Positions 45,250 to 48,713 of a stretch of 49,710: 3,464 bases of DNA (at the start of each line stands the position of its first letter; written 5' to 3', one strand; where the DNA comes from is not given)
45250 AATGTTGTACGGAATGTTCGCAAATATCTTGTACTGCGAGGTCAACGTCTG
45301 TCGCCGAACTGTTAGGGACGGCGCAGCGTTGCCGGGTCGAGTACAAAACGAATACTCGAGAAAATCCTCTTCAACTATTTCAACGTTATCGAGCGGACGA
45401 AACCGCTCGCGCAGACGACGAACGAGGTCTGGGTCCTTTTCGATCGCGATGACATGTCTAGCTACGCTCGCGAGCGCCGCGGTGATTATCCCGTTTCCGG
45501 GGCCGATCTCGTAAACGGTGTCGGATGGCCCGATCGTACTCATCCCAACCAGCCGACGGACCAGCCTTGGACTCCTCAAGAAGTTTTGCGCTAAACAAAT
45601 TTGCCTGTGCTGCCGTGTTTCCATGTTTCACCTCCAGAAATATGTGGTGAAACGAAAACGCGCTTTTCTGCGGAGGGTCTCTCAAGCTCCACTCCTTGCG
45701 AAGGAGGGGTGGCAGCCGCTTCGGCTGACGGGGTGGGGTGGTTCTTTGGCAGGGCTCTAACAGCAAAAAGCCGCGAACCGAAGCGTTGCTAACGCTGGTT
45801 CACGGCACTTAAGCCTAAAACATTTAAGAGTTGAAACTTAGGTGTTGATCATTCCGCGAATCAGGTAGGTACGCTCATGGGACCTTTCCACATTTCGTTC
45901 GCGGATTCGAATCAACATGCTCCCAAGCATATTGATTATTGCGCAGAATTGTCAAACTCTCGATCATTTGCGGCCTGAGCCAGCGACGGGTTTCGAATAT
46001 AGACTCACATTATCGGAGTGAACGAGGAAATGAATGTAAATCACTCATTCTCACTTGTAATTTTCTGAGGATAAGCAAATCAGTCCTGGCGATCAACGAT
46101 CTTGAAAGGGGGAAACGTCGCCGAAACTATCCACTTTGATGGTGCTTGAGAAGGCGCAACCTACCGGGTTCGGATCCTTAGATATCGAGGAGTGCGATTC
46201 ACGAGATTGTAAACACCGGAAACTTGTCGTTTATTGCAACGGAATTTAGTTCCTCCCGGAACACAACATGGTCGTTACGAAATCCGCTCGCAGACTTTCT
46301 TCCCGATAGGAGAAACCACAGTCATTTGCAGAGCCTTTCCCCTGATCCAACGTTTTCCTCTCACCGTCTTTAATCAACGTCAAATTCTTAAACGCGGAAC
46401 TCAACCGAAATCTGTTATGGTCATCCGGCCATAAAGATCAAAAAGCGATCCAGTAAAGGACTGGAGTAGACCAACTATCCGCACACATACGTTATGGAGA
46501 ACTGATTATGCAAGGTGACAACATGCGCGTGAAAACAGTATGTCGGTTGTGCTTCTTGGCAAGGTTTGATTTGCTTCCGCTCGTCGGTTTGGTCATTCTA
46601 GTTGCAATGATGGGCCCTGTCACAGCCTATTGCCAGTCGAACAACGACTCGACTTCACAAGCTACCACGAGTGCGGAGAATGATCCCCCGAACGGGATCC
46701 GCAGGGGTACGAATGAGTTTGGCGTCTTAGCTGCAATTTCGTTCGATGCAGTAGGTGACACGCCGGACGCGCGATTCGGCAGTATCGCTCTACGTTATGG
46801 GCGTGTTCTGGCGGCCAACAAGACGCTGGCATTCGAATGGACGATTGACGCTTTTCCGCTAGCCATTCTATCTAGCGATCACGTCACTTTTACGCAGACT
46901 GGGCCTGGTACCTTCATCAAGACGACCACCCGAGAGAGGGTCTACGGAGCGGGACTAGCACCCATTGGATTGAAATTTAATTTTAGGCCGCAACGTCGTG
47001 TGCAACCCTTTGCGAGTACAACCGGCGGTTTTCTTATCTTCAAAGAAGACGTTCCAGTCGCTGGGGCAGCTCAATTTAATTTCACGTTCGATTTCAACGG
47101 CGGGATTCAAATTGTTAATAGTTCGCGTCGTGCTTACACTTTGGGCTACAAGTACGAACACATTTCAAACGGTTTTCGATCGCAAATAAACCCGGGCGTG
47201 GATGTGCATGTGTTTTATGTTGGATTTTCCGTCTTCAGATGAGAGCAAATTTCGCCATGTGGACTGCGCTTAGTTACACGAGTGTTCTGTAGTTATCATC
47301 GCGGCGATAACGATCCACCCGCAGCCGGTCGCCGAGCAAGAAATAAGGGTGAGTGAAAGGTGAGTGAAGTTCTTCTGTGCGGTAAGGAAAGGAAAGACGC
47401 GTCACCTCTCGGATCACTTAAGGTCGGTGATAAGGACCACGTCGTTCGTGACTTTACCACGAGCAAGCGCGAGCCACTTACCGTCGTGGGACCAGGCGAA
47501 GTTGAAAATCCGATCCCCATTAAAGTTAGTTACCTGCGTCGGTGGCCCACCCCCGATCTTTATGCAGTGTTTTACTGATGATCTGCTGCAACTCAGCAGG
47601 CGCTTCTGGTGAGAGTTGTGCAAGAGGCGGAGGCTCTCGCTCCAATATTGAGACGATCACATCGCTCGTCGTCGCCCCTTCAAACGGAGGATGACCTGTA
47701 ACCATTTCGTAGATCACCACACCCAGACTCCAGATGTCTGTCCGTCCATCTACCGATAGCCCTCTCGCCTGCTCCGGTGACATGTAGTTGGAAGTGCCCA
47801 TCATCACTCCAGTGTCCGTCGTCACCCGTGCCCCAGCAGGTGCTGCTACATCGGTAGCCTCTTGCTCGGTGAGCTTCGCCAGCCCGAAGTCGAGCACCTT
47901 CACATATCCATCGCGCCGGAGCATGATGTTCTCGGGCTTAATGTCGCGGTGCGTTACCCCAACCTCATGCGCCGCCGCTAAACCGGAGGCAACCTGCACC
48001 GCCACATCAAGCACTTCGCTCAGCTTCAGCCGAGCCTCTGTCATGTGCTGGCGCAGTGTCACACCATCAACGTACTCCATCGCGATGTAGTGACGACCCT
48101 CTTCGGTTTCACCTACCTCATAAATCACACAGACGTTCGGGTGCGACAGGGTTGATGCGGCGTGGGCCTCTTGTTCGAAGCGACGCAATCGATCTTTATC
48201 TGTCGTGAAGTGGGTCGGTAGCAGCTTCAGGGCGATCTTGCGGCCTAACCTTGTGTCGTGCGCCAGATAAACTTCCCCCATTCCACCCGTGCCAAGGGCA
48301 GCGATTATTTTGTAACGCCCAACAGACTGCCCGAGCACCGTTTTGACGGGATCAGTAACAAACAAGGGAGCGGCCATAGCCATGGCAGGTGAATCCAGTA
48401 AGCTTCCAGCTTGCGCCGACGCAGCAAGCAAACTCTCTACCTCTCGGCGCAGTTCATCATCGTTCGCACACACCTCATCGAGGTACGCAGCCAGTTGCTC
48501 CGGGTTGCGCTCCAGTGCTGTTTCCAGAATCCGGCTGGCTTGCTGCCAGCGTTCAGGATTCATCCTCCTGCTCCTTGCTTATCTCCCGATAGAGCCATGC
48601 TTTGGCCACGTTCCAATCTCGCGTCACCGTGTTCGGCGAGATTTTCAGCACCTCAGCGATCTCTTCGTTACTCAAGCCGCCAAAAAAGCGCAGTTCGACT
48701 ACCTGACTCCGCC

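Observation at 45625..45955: Erm-type methyltransferase preceded by a complete four-segment attenuator with an R-x-R leader peptide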

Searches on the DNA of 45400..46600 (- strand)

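Call 6: search_rna_families(source=window, start=45400, end=46600, threshold=evalue, max_evalue=1)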
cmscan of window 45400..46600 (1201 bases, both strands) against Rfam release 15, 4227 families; matches with E-value up to 1: 0.
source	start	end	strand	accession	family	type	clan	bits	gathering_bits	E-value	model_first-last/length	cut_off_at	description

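Call 66: search_dna_similar(query=window:45625-45960:-, collection=plasmids, mode=distant, max_rows=5)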
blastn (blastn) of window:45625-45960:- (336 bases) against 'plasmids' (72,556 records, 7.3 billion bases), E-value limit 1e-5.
No match.

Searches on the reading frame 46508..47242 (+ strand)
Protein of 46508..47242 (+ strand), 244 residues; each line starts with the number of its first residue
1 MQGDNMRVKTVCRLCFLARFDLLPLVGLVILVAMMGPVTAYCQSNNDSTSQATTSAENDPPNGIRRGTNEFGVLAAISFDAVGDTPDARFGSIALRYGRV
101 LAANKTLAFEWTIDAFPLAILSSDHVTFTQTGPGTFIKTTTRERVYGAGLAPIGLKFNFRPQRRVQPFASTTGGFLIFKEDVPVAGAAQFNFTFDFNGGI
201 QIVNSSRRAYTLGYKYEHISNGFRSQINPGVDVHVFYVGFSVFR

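Call 38: search_protein_families(library=pfam, proteins=[window:46508-47242:+], max_evalue=0.001)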
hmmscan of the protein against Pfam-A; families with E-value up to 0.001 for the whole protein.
window:46508-47242:+ (244 aa): 1 family
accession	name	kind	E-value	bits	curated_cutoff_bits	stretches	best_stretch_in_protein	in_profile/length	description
PF09411.16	PagL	-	4.3e-09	37.1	23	1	140-240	40-135/136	Lipid A 3-O-deacylase (PagL)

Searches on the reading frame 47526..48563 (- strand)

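Call 38: search_protein_families(library=pfam, proteins=[window:47526-48563:-], max_evalue=0.001)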
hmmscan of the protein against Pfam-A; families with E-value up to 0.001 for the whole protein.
window:47526-48563:- (345 aa): 5 families
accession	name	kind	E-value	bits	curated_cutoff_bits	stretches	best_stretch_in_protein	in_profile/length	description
PF00069.31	Pkinase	-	9.9e-51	173.1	31.7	1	84-336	1-247/263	Protein kinase domain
PF07714.23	PK_Tyr_Ser-Thr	-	2.1e-36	126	23.1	1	86-336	3-244/258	Protein tyrosine and serine/threonine kinase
PF01636.29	APH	-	9.9e-08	32.5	23.2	0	195-231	162-199/239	Phosphotransferase enzyme family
PF03109.22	ABC1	-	1.1e-07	31.7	22.9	1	148-236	133-221/244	ABC1 atypical kinase-like domain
PF14531.12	Kinase-like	-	3e-06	27.1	25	1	185-299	148-256/289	Kinase-like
